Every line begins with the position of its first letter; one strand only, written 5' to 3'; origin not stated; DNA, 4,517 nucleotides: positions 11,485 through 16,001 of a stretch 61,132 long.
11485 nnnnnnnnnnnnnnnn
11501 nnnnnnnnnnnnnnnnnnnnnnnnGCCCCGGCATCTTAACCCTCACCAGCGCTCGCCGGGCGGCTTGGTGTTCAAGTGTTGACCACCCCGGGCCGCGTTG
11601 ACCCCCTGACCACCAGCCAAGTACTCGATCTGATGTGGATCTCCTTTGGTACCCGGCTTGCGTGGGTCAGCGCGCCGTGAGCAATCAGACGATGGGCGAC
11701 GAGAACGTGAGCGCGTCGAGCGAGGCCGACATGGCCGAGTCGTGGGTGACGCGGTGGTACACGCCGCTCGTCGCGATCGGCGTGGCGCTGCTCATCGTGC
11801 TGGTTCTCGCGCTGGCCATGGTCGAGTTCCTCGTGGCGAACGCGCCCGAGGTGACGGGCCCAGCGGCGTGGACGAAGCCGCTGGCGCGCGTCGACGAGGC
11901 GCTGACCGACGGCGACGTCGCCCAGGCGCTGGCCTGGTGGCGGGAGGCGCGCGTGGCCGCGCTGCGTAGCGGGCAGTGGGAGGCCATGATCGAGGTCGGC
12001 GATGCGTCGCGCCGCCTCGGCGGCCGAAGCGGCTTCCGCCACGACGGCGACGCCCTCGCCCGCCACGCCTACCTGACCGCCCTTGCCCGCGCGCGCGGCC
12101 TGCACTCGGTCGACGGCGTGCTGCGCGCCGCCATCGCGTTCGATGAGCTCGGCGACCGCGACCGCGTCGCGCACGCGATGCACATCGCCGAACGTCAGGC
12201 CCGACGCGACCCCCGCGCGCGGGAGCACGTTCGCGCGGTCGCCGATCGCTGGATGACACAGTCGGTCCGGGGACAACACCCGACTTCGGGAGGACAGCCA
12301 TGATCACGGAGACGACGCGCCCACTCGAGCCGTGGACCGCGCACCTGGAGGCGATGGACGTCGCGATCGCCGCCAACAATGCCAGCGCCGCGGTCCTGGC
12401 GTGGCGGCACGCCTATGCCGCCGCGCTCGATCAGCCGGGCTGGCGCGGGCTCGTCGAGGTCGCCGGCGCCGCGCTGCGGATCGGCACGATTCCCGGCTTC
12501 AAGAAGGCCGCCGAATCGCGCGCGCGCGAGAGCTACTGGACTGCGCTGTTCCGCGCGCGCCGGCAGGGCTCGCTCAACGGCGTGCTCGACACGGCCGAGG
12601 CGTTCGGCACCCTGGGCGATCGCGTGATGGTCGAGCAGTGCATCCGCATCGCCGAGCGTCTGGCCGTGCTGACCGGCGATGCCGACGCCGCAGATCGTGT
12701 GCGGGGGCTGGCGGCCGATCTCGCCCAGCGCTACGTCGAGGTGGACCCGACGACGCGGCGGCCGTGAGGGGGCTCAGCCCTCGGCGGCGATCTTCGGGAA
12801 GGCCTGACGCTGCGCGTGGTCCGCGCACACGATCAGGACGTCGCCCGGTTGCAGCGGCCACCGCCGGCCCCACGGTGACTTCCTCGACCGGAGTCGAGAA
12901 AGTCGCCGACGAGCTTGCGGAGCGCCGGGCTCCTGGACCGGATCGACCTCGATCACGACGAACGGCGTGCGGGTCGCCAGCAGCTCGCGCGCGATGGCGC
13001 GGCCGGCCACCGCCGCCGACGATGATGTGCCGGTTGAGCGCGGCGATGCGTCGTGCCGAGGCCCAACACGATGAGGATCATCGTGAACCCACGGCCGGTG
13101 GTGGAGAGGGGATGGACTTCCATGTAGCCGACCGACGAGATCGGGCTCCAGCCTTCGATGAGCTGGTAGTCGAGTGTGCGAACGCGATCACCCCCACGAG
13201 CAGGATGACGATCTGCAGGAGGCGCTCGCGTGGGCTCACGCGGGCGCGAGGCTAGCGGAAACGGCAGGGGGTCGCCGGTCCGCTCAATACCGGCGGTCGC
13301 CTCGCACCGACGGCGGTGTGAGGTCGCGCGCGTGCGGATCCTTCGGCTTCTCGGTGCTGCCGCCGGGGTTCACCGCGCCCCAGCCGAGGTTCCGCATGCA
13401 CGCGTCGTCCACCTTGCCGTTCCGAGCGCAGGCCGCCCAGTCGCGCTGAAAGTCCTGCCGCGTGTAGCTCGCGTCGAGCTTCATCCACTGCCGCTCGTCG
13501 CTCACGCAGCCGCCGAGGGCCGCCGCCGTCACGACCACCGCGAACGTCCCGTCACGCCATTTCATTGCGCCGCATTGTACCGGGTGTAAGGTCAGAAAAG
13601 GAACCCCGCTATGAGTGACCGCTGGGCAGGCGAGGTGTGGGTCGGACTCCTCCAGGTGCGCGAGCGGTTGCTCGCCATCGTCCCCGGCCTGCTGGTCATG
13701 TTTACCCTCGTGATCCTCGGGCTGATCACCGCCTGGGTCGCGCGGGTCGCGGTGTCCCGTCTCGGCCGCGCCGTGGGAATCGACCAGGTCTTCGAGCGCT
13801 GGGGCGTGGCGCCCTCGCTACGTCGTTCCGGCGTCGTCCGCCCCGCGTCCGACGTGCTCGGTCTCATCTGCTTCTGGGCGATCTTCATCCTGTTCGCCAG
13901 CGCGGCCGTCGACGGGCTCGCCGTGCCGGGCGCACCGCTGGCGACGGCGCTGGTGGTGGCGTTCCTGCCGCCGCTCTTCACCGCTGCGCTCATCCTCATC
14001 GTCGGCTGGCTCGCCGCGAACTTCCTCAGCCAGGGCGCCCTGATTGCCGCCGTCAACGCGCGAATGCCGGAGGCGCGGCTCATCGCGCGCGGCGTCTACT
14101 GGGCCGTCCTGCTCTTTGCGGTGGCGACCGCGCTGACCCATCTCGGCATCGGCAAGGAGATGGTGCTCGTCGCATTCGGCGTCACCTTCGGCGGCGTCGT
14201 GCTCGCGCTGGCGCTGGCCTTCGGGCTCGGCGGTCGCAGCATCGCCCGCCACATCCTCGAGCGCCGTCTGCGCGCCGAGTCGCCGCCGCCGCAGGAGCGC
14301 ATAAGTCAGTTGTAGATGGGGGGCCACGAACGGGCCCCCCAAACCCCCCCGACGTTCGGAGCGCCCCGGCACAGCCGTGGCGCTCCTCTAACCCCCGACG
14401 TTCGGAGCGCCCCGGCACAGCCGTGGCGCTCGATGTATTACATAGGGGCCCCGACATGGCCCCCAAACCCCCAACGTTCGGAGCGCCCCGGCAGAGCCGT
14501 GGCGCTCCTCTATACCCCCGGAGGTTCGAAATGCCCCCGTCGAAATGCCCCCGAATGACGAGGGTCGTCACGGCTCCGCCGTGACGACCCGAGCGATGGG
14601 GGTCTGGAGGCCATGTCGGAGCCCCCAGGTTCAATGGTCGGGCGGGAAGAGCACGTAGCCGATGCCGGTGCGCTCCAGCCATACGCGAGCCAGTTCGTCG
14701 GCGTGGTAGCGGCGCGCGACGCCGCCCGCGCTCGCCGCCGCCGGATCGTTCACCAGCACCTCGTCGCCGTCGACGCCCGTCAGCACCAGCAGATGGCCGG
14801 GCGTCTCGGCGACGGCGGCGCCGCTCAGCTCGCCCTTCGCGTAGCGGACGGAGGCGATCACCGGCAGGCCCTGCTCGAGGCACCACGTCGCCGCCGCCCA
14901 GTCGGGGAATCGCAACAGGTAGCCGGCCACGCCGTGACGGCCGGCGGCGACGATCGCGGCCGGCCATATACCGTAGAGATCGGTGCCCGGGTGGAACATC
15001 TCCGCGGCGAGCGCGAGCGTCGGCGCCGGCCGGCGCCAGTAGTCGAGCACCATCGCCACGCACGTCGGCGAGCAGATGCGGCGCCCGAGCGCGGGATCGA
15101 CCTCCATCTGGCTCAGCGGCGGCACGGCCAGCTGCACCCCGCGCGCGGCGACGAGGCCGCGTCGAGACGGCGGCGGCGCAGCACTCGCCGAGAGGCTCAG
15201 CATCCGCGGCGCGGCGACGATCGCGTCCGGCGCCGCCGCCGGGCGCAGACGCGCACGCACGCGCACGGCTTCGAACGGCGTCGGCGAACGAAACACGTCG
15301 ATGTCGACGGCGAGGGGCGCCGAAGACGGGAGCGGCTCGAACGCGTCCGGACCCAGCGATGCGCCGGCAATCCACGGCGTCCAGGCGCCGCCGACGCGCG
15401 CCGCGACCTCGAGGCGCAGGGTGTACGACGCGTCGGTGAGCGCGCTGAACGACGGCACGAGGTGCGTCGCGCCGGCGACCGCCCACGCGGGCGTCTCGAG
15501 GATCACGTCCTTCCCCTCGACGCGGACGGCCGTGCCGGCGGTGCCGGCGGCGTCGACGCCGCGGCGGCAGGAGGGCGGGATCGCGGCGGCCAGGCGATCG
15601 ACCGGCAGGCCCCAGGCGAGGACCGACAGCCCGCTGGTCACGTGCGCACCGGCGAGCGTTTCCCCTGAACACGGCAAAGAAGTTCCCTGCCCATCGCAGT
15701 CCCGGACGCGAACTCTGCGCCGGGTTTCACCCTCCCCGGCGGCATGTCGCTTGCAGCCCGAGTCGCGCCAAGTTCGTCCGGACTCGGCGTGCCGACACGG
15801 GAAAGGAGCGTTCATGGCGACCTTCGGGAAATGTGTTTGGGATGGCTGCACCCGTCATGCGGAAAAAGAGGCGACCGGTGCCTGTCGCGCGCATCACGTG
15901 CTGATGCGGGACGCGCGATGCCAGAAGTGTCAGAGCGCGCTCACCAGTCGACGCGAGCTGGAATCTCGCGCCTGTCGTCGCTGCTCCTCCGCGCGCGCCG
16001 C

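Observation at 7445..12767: Candidate undescribed sigma54 sensing module: bEBP fused to a STAND/TPR sensor, with its own UAS, promoter and output genes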

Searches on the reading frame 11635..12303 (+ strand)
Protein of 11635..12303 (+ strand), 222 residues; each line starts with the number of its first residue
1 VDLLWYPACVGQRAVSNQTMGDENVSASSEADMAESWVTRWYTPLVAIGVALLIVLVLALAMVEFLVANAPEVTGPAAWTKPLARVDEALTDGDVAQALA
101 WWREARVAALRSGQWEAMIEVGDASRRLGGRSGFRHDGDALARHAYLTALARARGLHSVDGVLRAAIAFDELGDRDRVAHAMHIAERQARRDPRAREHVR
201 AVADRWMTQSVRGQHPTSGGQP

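Call 3: search_protein_families(library=pfam, proteins=[window:11635-12303:+], max_evalue=0.1)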
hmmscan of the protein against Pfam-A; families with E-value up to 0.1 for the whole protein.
window:11635-12303:+ (222 aa): 0 families

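Call 4: search_protein_families(library=ncbifam, proteins=[window:11635-12303:+], max_evalue=0.1)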
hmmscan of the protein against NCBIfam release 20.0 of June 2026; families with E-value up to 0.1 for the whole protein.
window:11635-12303:+ (222 aa): 1 family
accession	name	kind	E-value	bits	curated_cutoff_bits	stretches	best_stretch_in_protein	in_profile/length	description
NF002597.0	PRK02251.2-3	equivalog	0.017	15.4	120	1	15-59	16-60/93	putative septation inhibitor protein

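Call 33: find_homologous_proteins(query=window:11722-12303:+, max_evalue=0.001)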
Query window:11722-12303:+ (193 aa): 190 proteins with E <= 0.001 among 4868 candidates; the best 120 are listed.
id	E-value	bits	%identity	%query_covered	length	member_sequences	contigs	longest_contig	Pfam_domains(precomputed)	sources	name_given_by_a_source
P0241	1.6e-116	405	99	100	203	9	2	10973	-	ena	-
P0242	1.0e-98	347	85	100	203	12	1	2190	-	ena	-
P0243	3.2e-85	303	76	100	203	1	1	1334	-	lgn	-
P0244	4.3e-84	299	77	100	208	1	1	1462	-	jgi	jgi:hypothetical protein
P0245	1.3e-78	281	69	100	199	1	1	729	-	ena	-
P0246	1.9e-78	281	71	98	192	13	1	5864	-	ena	-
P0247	1.1e-77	278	71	98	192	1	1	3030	-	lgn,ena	-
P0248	2.4e-77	277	71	98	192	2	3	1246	-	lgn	-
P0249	5.5e-77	276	69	97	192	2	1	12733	-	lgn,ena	-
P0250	6.8e-77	276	68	100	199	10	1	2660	-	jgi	-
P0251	2.7e-76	274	69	98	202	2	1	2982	-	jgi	jgi:hypothetical protein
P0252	7.7e-76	272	70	98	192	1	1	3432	-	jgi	jgi:hypothetical protein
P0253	1.3e-73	265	68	99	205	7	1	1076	-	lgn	-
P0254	2.7e-73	264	68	98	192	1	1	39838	-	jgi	jgi:hypothetical protein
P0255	4.7e-73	263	69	98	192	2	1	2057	-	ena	-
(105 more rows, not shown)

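Call 87: search_protein_families(library=padloc, proteins=[window:11722-12303:+], max_evalue=0.001)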
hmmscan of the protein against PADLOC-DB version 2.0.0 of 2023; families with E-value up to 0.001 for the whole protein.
window:11722-12303:+ (193 aa): 0 families

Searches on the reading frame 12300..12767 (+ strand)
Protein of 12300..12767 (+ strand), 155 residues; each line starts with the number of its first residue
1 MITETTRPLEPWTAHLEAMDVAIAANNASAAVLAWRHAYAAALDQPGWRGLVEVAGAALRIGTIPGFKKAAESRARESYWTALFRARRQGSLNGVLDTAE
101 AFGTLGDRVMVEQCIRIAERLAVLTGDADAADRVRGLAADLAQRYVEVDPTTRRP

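Call 3: search_protein_families(library=pfam, proteins=[window:12300-12767:+], max_evalue=0.1)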
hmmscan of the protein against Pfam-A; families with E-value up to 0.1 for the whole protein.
window:12300-12767:+ (155 aa): 0 families

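Call 4: search_protein_families(library=ncbifam, proteins=[window:12300-12767:+], max_evalue=0.1)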
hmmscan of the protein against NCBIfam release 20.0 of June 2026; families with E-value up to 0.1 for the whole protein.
window:12300-12767:+ (155 aa): 0 families

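Call 31: find_homologous_proteins(query=window:12300-12767:+, max_evalue=0.001)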
Query window:12300-12767:+ (155 aa): 281 proteins with E <= 0.001 among 842 candidates; the best 120 are listed.
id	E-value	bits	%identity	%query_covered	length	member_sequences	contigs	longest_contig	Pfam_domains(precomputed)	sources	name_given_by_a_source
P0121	2.2e-91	321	97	100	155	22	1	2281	-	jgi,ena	-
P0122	1.6e-84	299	93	99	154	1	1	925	-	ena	-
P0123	4.2e-84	298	92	99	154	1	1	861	-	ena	-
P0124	4.0e-83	295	90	99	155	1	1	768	-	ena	-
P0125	5.7e-83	294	91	99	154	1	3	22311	-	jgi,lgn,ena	-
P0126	2.2e-82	292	90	99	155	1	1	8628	-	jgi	jgi:hypothetical protein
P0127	5.6e-82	291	90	99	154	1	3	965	-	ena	-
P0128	6.7e-82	291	90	99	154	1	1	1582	-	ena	-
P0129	1.6e-81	289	90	99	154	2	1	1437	-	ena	-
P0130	1.7e-81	289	90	99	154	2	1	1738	-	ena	-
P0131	1.9e-81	289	89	99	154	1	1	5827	-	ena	-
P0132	2.0e-81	289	90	99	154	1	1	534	-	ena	-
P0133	2.7e-81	289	90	99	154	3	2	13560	-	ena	-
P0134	2.9e-81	289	88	99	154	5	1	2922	-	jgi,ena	-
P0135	3.1e-81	289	90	99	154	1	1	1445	-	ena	-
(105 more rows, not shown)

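Call 41: predict_structure(alignment_id=A2)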
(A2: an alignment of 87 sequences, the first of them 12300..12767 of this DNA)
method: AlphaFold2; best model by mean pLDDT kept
length: 155 residues; sequences in the alignment: 87
mean_pLDDT: 91.5   pTM: 0.83
mean pLDDT of the five models: 91.5, 90.1, 89.4, 88.2, 86.8
residues with pLDDT >= 90: 133; 70-90: 6; 50-70: 8; < 50: 8
segments of 3 or more residues with pLDDT < 50: 1-3, 152-155
pLDDT, mean of each block of 10 residues (from residue 1): 58 97 97 99 97 98 95 98 98 98 94 98 94 96 77 47
secondary structure, 60 per line:
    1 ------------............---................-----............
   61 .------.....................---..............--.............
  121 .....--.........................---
elements in order: H13-24 H28-43 H49-61 H68-88 H92-105 H108-125 H128-152

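Call 46: fold_search(model_id=the predicted structure, library=pdb)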
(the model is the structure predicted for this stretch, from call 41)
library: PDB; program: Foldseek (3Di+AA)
matches with E <= 10: 936; with E <= 0.001: 1
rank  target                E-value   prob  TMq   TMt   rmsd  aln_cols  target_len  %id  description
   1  5cwn                  5.4e-04  1.00  0.42  0.33  11.5       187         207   16  Crystal structure of de novo designed helical repeat protein DHR71 (released 2015-12-16)
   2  8fbn_A                1.7e-03  1.00  0.40  0.29  12.3       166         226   20  Improving the secretion of designed protein assemblies through negative design of cryptic transmembrane domains (released 2023-03-22)
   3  6vl6_A                4.8e-03  1.00  0.39  0.46   7.1       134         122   17  De novo designed tetrahedral nanoparticle T33_dn2 presenting BG505 SOSIP trimers (released 2020-08-12)
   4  8ump_A                9.5e-03  1.00  0.39  0.46   6.6       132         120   17  T33-ml35 - Designed Tetrahedral Protein Cage Using Machine Learning Algorithms (released 2023-11-15)
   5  8fbo_A                1.0e-02  1.00  0.50  0.33  12.7       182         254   18  Improving the secretion of designed protein assemblies through negative design of cryptic transmembrane domains (released 2023-03-22)
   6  6v8e_B                1.5e-02  1.00  0.41  0.50   6.1       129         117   16  Computationally designed C3-symmetric homotrimer from TPR repeat protein (released 2020-08-12)
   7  9dze_K                1.5e-02  1.00  0.38  0.23   7.8       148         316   24  Computationally Designed Bifaceted Protein Nanomaterial pD5-14 (released 2024-10-30)
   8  6v8e_A                1.5e-02  1.00  0.39  0.47   6.4       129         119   16  Computationally designed C3-symmetric homotrimer from TPR repeat protein (released 2020-08-12)
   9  6vfh_A                1.5e-02  1.00  0.39  0.47   6.5       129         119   15  De novo designed tetrahedral nanoparticle T33_dn10 (released 2020-08-12)
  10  6v8e_D                1.5e-02  1.00  0.40  0.48   6.3       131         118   16  Computationally designed C3-symmetric homotrimer from TPR repeat protein (released 2020-08-12)
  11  8fiq_A                1.6e-02  1.00  0.50  0.47   5.2       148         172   16  Multi-state design of two-state switchable hinge proteins (released 2023-08-16)
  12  1na0_A                1.8e-02  1.00  0.40  0.47   6.5       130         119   15  Design of Stable alpha-Helical Arrays from an Idealized TPR Motif (released 2003-06-03)
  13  6e9t_A                1.8e-02  0.93  0.26  0.20  15.7       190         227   19  DHF58 filament (released 2018-11-21)
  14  8fbn_D                2.0e-02  1.00  0.39  0.30  12.0       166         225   20  Improving the secretion of designed protein assemblies through negative design of cryptic transmembrane domains (released 2023-03-22)
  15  6e9x_A                2.2e-02  1.00  0.48  0.45   7.8       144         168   20  DHF91 filament (released 2018-11-21)
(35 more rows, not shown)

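Call 87: search_protein_families(library=padloc, proteins=[window:12300-12767:+], max_evalue=0.001)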
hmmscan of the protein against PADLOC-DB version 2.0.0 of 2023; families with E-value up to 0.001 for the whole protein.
window:12300-12767:+ (155 aa): 0 families

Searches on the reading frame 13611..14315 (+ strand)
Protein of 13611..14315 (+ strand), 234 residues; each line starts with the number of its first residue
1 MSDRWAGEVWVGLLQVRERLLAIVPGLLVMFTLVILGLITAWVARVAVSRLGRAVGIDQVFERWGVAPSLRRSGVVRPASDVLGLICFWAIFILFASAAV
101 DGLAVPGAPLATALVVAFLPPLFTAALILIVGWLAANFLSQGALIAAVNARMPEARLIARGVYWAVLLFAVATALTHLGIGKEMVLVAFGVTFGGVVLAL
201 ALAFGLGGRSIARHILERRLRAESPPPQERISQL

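Call 38: search_protein_families(library=pfam, proteins=[window:13611-14315:+], max_evalue=0.01)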
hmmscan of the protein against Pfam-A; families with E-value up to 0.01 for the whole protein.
window:13611-14315:+ (234 aa): 1 family
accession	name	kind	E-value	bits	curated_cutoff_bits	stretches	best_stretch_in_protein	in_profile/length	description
PF05552.17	MS_channel_1st_1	-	2.8e-06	27.5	22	1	113-141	8-36/50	Mechanosensitive ion channel, conserved TM helix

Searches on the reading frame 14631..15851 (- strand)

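Call 38: search_protein_families(library=pfam, proteins=[window:14631-15851:-], max_evalue=0.01)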
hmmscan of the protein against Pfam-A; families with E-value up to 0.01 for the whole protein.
window:14631-15851:- (406 aa): 1 family
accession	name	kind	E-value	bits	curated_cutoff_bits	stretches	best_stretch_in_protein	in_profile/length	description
PF13529.12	Peptidase_C39_2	-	1.8e-16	61.4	24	1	241-371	1-143/143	Peptidase_C39 like family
